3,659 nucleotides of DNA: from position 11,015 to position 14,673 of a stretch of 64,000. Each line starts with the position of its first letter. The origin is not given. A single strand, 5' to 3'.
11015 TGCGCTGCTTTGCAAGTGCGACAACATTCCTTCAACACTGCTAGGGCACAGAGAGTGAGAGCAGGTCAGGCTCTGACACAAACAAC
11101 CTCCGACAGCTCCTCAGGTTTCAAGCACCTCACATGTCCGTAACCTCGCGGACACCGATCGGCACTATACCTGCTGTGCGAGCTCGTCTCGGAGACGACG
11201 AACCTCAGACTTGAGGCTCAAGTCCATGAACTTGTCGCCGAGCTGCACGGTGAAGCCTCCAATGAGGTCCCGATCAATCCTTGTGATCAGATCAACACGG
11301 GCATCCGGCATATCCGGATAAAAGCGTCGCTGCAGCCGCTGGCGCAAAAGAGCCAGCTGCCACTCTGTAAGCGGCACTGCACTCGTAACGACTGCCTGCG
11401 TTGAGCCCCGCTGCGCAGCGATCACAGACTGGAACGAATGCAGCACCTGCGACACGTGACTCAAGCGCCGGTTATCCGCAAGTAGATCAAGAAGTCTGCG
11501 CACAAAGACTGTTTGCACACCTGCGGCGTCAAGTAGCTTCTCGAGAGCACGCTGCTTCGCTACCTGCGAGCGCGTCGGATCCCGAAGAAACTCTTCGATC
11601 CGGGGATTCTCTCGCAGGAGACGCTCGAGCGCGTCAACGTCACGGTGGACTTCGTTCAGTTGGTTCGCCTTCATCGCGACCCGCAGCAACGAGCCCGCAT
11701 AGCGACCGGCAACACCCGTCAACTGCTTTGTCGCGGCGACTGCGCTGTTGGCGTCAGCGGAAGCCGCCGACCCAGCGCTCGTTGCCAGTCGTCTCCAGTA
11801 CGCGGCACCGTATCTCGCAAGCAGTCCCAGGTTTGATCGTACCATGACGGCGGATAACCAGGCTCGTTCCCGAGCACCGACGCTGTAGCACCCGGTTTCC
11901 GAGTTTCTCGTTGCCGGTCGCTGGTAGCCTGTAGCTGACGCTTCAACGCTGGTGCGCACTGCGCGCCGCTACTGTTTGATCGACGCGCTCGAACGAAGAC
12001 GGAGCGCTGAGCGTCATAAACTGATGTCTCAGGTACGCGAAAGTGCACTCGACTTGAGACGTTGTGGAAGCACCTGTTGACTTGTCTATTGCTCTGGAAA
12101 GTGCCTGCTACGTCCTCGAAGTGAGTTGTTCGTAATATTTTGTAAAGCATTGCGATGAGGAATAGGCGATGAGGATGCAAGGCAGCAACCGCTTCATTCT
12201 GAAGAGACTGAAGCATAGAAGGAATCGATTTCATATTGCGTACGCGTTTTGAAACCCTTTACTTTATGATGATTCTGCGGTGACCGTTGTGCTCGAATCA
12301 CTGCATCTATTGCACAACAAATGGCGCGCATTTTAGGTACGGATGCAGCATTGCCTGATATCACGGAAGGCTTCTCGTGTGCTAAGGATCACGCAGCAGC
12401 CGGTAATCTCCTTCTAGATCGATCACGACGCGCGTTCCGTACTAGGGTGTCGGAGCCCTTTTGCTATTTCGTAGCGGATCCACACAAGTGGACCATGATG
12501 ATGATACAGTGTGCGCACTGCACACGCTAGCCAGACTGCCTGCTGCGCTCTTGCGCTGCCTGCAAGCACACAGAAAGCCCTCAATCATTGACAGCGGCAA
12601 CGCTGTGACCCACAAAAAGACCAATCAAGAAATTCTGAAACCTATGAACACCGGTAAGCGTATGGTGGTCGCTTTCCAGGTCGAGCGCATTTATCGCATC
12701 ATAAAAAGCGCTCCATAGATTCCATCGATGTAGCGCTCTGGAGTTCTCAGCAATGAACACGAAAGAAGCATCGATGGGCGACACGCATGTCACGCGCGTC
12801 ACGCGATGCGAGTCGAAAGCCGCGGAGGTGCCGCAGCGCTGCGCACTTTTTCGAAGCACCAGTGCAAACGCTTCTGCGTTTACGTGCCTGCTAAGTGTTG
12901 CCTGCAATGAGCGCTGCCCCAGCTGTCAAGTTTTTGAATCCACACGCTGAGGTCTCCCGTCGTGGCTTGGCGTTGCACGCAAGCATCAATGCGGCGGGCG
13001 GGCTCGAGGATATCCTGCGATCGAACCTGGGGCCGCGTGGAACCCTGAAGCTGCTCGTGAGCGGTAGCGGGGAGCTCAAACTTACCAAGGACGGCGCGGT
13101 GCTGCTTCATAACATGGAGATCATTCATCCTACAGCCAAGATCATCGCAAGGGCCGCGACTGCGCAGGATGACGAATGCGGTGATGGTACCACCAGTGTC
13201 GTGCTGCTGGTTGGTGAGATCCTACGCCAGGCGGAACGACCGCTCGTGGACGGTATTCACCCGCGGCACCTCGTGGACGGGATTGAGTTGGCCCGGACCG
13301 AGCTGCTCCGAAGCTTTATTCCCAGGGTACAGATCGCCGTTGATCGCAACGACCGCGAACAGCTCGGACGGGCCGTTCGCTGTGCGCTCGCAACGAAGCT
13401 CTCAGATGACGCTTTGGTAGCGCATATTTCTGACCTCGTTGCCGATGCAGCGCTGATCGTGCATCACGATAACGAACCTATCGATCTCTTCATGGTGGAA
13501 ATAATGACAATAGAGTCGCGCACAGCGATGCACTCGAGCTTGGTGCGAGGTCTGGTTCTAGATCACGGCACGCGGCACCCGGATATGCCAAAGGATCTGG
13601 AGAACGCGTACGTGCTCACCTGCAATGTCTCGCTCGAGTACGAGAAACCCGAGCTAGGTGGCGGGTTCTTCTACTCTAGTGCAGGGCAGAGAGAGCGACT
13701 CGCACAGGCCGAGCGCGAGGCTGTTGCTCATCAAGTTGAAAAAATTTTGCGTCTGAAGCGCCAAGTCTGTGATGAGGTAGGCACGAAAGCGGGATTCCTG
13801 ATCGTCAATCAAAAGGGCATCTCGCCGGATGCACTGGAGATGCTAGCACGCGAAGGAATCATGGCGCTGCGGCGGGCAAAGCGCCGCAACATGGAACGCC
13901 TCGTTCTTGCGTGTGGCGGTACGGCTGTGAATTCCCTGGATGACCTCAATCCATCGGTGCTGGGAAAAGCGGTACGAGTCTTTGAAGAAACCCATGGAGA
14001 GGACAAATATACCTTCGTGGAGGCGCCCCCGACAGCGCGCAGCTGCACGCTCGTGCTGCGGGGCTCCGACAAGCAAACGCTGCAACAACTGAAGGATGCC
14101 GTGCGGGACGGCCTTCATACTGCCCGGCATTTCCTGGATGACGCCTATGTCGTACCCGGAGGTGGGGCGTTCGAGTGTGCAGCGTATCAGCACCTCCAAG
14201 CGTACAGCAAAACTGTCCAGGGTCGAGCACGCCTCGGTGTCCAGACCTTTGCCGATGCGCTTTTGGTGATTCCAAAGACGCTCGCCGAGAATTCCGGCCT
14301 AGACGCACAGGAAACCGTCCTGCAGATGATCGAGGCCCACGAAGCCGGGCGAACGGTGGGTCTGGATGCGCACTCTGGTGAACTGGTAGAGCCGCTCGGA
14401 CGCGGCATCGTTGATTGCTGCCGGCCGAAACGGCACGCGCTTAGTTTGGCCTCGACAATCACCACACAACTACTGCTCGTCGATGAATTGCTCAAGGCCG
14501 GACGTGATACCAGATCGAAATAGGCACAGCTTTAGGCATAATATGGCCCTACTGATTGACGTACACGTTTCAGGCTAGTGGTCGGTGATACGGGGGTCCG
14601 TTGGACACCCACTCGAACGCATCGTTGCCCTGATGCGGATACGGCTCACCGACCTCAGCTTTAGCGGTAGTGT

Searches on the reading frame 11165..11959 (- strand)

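Call 38: search_protein_families(library=pfam, proteins=[window:11165-11959:-])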
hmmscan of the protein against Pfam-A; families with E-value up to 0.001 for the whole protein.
window:11165-11959:- (264 aa): 1 family
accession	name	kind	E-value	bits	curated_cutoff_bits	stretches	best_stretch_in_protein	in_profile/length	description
PF00213.23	OSCP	-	5.1e-40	137.8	22.3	1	83-260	1-172/172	ATP synthase delta (OSCP) subunit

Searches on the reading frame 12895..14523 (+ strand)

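Call 38: search_protein_families(library=pfam, proteins=[window:12895-14523:+])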
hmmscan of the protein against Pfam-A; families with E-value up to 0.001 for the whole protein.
window:12895-14523:+ (542 aa): 1 family
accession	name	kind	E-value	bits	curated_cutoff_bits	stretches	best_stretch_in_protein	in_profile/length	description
PF00118.29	Cpn60_TCP1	-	2e-159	531.8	34.3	1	37-536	1-489/490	TCP-1/cpn60 chaperonin family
